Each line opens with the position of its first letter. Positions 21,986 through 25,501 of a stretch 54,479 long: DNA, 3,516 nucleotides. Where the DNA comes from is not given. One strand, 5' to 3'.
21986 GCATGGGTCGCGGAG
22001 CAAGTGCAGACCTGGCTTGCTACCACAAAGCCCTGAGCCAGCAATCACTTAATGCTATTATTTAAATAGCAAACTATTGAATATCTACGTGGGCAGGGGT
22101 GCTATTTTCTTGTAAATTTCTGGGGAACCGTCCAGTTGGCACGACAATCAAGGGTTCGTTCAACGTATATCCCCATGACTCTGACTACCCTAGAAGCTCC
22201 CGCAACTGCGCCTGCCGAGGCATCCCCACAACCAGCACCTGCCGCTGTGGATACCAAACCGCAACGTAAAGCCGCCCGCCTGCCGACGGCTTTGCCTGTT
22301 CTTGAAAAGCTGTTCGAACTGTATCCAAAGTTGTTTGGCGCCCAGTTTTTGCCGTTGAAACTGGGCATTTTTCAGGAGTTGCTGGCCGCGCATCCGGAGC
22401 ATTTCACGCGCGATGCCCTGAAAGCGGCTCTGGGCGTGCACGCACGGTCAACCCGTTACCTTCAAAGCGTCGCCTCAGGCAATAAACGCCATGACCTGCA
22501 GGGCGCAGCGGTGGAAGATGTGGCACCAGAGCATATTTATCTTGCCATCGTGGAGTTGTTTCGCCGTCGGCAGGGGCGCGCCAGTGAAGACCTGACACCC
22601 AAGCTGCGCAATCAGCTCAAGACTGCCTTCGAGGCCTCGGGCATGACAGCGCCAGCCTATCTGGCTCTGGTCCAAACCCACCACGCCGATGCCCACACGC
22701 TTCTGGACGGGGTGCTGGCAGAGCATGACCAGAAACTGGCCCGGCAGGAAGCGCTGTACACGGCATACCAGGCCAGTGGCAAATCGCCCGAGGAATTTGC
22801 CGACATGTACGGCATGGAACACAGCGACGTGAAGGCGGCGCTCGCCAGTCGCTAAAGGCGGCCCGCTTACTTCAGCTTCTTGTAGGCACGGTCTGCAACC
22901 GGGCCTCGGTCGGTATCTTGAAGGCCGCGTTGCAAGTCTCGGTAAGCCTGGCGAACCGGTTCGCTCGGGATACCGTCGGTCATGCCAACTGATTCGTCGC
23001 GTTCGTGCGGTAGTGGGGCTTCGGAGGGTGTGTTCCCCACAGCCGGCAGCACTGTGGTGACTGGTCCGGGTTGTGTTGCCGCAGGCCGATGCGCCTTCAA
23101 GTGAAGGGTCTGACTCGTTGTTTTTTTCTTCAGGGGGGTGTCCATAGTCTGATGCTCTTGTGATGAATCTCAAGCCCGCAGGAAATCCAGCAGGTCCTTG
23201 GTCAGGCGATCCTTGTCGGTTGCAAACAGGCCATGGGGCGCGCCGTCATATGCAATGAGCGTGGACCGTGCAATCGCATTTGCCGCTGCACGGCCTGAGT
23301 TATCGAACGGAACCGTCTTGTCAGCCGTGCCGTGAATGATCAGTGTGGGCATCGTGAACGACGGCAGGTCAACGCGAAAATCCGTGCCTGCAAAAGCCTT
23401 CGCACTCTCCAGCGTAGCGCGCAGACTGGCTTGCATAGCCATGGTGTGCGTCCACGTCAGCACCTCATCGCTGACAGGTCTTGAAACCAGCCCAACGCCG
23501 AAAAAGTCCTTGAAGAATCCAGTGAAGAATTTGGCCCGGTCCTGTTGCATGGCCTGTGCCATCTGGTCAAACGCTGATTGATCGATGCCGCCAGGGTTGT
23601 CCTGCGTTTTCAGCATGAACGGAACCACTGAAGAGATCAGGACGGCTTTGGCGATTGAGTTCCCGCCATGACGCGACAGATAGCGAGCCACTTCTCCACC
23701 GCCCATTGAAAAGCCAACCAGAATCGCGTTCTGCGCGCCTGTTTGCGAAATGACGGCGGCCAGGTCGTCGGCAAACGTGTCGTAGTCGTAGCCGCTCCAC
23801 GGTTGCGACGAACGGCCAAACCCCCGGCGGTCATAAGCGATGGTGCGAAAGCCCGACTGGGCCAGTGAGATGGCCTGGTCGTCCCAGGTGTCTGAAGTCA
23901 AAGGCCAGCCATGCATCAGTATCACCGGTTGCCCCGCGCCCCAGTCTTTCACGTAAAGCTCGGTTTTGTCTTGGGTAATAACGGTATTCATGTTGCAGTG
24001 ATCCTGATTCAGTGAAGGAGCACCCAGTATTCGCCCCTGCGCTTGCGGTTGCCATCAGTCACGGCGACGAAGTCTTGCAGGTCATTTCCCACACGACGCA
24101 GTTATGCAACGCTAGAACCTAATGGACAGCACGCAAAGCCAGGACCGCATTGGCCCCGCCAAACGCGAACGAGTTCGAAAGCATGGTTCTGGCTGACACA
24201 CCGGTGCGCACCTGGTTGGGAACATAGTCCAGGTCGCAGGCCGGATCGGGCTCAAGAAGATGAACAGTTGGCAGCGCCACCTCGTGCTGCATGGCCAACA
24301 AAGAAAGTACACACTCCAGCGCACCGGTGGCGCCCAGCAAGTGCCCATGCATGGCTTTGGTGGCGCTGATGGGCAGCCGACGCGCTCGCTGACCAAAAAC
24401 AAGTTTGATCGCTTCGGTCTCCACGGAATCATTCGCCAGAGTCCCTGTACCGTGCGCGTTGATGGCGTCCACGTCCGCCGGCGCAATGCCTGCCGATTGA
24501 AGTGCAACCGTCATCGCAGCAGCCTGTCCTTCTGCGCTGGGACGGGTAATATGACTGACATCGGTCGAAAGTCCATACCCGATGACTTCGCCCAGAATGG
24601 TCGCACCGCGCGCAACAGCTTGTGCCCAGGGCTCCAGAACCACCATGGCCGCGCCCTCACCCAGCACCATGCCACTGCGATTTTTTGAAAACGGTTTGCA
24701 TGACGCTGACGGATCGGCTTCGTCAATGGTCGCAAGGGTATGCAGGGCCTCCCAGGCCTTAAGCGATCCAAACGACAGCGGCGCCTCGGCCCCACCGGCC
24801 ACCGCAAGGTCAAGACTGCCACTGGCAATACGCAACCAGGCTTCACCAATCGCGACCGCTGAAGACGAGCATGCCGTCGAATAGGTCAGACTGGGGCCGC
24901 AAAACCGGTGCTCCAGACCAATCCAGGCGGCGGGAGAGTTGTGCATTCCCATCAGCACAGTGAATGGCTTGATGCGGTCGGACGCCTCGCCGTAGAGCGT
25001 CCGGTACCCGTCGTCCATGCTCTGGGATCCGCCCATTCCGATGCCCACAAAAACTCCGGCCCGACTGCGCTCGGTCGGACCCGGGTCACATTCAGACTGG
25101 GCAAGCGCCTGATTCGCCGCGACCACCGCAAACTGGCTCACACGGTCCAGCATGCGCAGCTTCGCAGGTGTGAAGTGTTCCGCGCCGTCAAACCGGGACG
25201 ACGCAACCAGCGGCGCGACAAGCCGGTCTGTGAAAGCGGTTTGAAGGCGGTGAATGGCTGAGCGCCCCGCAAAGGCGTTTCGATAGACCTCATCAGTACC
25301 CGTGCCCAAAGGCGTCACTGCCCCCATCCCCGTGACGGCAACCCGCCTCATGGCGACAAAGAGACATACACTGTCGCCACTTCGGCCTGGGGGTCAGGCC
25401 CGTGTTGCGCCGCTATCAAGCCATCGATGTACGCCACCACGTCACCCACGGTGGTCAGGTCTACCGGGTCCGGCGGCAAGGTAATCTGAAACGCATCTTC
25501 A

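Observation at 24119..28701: Translationally coupled type III PKS operon carrying its own ACP and KAS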

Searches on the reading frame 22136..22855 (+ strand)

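Call 5: search_protein_families(library=pfam, proteins=[window:22136-22855:+])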
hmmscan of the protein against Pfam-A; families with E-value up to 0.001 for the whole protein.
window:22136-22855:+ (239 aa): 1 family
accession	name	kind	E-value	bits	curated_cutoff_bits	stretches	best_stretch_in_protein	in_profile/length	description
PF04352.18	ProQ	-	8.6e-27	93.7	27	1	54-151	6-106/109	ProQ/FINO family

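Call 6: search_protein_families(library=ncbifam, proteins=[window:22136-22855:+])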
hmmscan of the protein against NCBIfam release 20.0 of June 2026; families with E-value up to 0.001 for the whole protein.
window:22136-22855:+ (239 aa): 2 families
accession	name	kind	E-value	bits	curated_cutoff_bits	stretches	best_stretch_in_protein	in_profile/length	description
NF003434.0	PRK04950.1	equivalog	1.3e-10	41.6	127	1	53-142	11-104/205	RNA chaperone ProQ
NF010317.0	PRK13754.1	subfamily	0.00022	21.1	136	1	44-141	65-166/186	fertility inhibition protein FinO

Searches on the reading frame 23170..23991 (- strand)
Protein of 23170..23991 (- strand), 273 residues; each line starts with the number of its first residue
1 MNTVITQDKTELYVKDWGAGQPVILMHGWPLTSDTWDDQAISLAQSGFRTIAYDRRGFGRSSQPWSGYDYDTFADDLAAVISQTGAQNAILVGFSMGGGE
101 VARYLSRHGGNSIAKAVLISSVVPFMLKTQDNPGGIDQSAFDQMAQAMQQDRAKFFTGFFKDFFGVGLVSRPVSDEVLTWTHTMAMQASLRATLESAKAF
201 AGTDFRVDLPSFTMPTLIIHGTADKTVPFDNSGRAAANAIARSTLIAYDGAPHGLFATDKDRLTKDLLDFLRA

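Call 5: search_protein_families(library=pfam, proteins=[window:23170-23991:-])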
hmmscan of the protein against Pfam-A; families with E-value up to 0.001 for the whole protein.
window:23170-23991:- (273 aa): 4 families
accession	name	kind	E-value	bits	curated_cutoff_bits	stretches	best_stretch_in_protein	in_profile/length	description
PF00561.26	Abhydrolase_1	-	9.3e-36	124.2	25.8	1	22-257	2-242/245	alpha/beta hydrolase fold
PF12146.15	Hydrolase_4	-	3.5e-23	82.6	27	1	23-256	7-235/239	Serine aminopeptidase, S33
PF12697.13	Abhydrolase_6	-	9.5e-22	79.2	26.3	1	23-257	1-208/217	Alpha/beta hydrolase family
PF00326.27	Peptidase_S9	-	2e-05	24.6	22.6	1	160-271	85-206/213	Prolyl oligopeptidase family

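Call 6: search_protein_families(library=ncbifam, proteins=[window:23170-23991:-])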
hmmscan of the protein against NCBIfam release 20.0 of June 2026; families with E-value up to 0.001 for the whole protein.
window:23170-23991:- (273 aa): 30 families (the best 25 are shown)
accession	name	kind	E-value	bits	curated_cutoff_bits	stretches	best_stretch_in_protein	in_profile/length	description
TIGR01738.1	bioH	equivalog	2.1e-23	83.2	206.95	1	20-270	3-244/245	pimeloyl-ACP methyl ester esterase BioH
TIGR02427.1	protocat_pcaD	equivalog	6.2e-23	81.5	255.85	1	32-272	25-251/251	3-oxoadipate enol-lactonase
NF051488.1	bifunc_PcaDC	exception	5.4e-22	78.4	390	1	21-272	13-251/375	bifunctional 3-oxoadipate enol-lactonase/4-carboxymuconolactone decarboxylase PcaDC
NF051487.1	bifunc_PcaCD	exception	4.8e-21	75.3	430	1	19-271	171-411/413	bifunctional 4-carboxymuconolactone decarboxylase/3-oxoadipate enol-lactonase PcaCD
NF052610.1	macro_16_ester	equivalog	6.7e-20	71.6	420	1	3-265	4-274/281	alpha/beta fold macrolide esterase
NF053693.1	esterase_mleCBF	exception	1.7e-19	70.3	564.5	1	22-265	24-272/279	CBF family alpha/beta fold macrolide esterase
NF050089.1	i_nPHAscl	equivalog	3.6e-18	65.6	300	1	9-153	7-151/288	intracellular short-chain-length polyhydroxyalkanoate depolymerase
NF011457.0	PRK14875.1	equivalog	8.8e-18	64.4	307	1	13-238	123-340/372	acetoin dehydrogenase dihydrolipoyllysine-residue acetyltransferase subunit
NF041759.1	mac_hydro_EstT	equivalog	3e-17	62.7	450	2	3-149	3-152/278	macrolide hydrolase EstT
NF004514.1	PRK05855.1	equivalog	2.9e-16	59.2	455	1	3-97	3-101/578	SDR family oxidoreductase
TIGR01250.1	pro_imino_pep_2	subfamily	1.4e-14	54.3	167.65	1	15-123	18-130/288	proline iminopeptidase-family hydrolase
NF033124.1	estX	equivalog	1.7e-14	53.6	600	2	4-98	5-105/280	macrolide esterase EstX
TIGR03056.1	bchO_mg_che_rel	equivalog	3.8e-14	52.4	172.55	2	10-103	16-111/278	alpha/beta fold hydrolase BchO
TIGR03695.1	menH_SHCHC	equivalog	8.1e-14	51.6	208.55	1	21-271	3-251/252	2-succinyl-6-hydroxy-2,4-cyclohexadiene-1-carboxylate synthase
TIGR03611.1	RutD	equivalog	3.8e-13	49.4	238.5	1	18-120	11-112/258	pyrimidine utilization protein D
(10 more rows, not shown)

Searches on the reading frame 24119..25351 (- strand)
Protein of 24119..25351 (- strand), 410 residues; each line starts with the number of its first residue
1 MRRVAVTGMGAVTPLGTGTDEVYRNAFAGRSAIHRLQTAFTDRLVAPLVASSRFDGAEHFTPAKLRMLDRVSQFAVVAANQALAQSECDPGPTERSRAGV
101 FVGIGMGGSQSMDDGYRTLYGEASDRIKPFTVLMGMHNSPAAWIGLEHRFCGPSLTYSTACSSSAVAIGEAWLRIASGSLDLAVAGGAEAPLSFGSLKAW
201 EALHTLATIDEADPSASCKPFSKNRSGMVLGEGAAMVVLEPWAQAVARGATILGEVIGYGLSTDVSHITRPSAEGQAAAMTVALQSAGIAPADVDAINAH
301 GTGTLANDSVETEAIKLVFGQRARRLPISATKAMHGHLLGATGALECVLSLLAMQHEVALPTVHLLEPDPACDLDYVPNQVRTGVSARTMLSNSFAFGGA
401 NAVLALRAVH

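Call 5: search_protein_families(library=pfam, proteins=[window:24119-25351:-])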
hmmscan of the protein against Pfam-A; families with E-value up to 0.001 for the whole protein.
window:24119-25351:- (410 aa): 3 families
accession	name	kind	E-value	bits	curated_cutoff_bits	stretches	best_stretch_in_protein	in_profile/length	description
PF00109.32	ketoacyl-synt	-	5.2e-44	151.2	20.8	1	1-243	1-250/252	Beta-ketoacyl synthase, N-terminal domain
PF02801.28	Ketoacyl-synt_C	-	3.1e-33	114.7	20.8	1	254-365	2-118/119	Beta-ketoacyl synthase, C-terminal domain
PF00108.29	Thiolase_N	-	3.5e-05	23.8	26.4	1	153-189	77-113/260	Thiolase, N-terminal domain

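Call 6: search_protein_families(library=ncbifam, proteins=[window:24119-25351:-])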
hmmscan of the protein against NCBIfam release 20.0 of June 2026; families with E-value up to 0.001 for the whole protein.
window:24119-25351:- (410 aa): 23 families
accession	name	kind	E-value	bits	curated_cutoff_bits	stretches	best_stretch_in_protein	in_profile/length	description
TIGR03150.1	fabF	equivalog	5.3e-123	410.7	493.75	1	2-407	1-407/407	beta-ketoacyl-ACP synthase II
NF005589.0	PRK07314.1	subfamily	9.7e-121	403.4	387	1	1-409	3-412/413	beta-ketoacyl-ACP synthase II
NF004970.0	PRK06333.1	subfamily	3.5e-103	345.7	525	1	1-407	3-420/424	beta-ketoacyl-ACP synthase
NF006274.0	PRK08439.1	equivalog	7e-91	305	621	1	1-407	1-404/406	beta-ketoacyl-ACP synthase II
NF006587.0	PRK09116.1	equivalog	1.5e-85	287.5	470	1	1-408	1-406/408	beta-ketoacyl-ACP synthase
NF005916.1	PRK07910.1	equivalog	1.1e-78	265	560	1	3-406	13-415/418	KasA/KasB family beta-ketoacyl-ACP synthase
NF006434.0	PRK08722.1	equivalog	9.3e-78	261.9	759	1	2-406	4-411/414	beta-ketoacyl-ACP synthase II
NF005076.0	PRK06501.1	equivalog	4.4e-74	249.9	629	2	152-406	166-420/425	beta-ketoacyl-ACP synthase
NF005935.0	PRK07967.1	equivalog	1e-71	241.9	630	1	1-408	1-403/406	beta-ketoacyl-ACP synthase I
NF006618.0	PRK09185.1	subfamily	1.7e-67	228.2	407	1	1-407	2-391/394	beta-ketoacyl-ACP synthase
NF005490.0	PRK07103.1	equivalog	6.3e-61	206.7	445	1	2-408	4-412/414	polyketide beta-ketoacyl:acyl carrier protein synthase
NF004618.0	PRK05952.1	equivalog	1.7e-59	201.6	455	1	3-408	3-382/384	beta-ketoacyl-ACP synthase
NF058662.1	cispenta_AmcF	equivalog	3.8e-56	190.7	325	1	4-407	2-368/369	cispentacin biosynthesis acyltransferase subunit AmcF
NF045894.1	PKS_plus_SDR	equivalog_domain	1.4e-38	132.3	1740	1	79-377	98-388/1515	type I polyketide synthase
NF040607.1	mycolic_Pks13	equivalog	9.3e-37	126.1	2100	1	63-409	180-526/1680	polyketide synthase Pks13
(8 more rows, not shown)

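Call 17: search_solved_structures(query=window:24119-25351:-, show_alignments=1)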
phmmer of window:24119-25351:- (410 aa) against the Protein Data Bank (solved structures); distinct sequences matched with E-value up to 0.001: 159 (the best 60 are shown).
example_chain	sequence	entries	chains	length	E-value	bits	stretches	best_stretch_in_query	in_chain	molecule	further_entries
1j3n_A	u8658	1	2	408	3.1e-92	313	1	1-408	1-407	3-oxoacyl-(acyl-carrier protein) synthase II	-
3o04_A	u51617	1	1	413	6.5e-92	311.9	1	2-408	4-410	beta-keto-acyl carrier protein synthase II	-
5sxo_A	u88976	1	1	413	1.2e-91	311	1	2-408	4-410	3-oxoacyl-[acyl-carrier-protein] synthase 2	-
4ls5_A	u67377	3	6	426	2.4e-90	306.7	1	2-406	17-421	3-oxoacyl-[acyl-carrier-protein] synthase 2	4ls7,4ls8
4ls6_A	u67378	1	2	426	3.2e-90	306.3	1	2-406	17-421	3-oxoacyl-[acyl-carrier-protein] synthase 2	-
2gqd_A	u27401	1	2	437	3.9e-88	299.5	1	2-407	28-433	3-oxoacyl-[acyl-carrier-protein] synthase 2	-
3kzu_A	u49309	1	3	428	1.4e-81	277.9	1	1-408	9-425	3-oxoacyl-(Acyl-carrier-protein) synthase ii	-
9s5h_B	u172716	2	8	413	6.7e-79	269.1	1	2-407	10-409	3-oxoacyl-(Acyl-carrier-protein) synthase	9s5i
4r8e_A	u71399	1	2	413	1.5e-78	267.9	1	2-408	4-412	3-oxoacyl-[acyl-carrier-protein] synthase 2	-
6okg_A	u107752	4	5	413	4.5e-78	266.3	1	2-407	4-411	3-oxoacyl-[acyl-carrier-protein] synthase 2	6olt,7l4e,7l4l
1b3n_A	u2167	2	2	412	4.5e-78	266.3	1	2-407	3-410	PROTEIN (KETOACYL ACYL CARRIER PROTEIN SYNTHASE 2) | BETA-KETOACYL ACP SYNTHASE II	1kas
4qav_A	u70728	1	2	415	4.7e-78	266.3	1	2-406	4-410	3-oxoacyl-[acyl-carrier-protein] synthase 2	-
2gfw_A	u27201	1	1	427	5.1e-78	266.1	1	2-407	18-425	3-oxoacyl-[acyl-carrier-protein] synthase 2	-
1e5m_A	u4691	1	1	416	2.8e-77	263.7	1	2-407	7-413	BETA KETOACYL ACYL CARRIER PROTEIN SYNTHASE II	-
2gfy_A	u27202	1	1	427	5.2e-77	262.8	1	2-407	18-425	3-oxoacyl-[acyl-carrier-protein] synthase 2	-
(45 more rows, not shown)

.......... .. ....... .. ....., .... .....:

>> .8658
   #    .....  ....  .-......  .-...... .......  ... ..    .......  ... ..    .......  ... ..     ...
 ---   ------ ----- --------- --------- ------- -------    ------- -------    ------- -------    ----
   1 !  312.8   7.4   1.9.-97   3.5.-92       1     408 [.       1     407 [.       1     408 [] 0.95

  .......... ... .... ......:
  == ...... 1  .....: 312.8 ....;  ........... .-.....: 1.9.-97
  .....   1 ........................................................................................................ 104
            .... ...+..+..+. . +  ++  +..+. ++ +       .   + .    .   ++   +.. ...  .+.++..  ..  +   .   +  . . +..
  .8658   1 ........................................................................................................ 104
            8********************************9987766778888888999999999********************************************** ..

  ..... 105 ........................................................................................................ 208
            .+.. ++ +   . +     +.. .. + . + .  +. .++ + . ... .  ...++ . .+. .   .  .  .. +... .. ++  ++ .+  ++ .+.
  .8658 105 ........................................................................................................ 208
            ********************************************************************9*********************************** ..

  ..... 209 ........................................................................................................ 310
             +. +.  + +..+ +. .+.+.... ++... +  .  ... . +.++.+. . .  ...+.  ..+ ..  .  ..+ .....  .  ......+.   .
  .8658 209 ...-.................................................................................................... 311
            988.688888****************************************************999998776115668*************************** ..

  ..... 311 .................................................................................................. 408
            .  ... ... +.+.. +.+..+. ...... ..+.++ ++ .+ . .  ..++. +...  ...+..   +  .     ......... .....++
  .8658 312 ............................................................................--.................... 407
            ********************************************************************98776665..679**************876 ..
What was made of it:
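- It is closer to Thermus and Firmicutes FabF than to proteobacterial FabF (calls 6, 17).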
